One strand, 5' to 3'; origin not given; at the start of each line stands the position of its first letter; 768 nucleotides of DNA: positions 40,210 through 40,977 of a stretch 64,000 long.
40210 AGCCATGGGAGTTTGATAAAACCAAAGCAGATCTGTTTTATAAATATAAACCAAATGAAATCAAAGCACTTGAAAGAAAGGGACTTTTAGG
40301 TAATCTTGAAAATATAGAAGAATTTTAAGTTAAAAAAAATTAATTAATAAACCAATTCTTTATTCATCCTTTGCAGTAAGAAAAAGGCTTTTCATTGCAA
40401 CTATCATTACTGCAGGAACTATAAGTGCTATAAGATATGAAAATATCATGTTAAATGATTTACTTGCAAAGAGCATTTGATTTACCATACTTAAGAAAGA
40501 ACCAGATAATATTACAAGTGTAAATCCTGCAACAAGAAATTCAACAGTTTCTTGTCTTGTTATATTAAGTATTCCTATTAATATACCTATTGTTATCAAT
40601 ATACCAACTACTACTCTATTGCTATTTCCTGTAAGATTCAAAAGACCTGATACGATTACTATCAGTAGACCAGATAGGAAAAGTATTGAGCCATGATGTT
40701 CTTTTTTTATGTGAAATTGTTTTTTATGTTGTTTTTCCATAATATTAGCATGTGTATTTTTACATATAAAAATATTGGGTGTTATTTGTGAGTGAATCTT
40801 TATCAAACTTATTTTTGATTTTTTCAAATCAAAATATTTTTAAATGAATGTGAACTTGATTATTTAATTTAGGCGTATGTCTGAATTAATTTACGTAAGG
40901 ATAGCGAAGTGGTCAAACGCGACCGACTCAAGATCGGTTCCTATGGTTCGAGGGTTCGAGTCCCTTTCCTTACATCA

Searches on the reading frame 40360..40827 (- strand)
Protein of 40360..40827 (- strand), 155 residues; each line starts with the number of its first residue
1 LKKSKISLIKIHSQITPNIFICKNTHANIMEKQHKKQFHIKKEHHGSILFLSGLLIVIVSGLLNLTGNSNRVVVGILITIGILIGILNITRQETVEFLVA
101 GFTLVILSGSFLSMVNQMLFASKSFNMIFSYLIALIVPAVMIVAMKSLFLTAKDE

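Call 35: search_protein_families(library=pfam, proteins=[window:40360-40827:-], max_evalue=0.01)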
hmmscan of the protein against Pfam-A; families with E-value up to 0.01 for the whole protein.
window:40360-40827:- (155 aa): 1 family
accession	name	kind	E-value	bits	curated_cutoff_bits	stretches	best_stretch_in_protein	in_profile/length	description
PF13886.12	TM7S3_TM198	-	6.5e-05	23.1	29.2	1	50-146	29-128/199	TM7S3/TM198-like domain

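Call 74: search_protein_families(library=ncbifam, proteins=[window:40360-40827:-], max_evalue=0.05)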
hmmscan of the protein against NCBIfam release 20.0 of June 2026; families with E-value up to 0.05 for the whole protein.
window:40360-40827:- (155 aa): 0 families
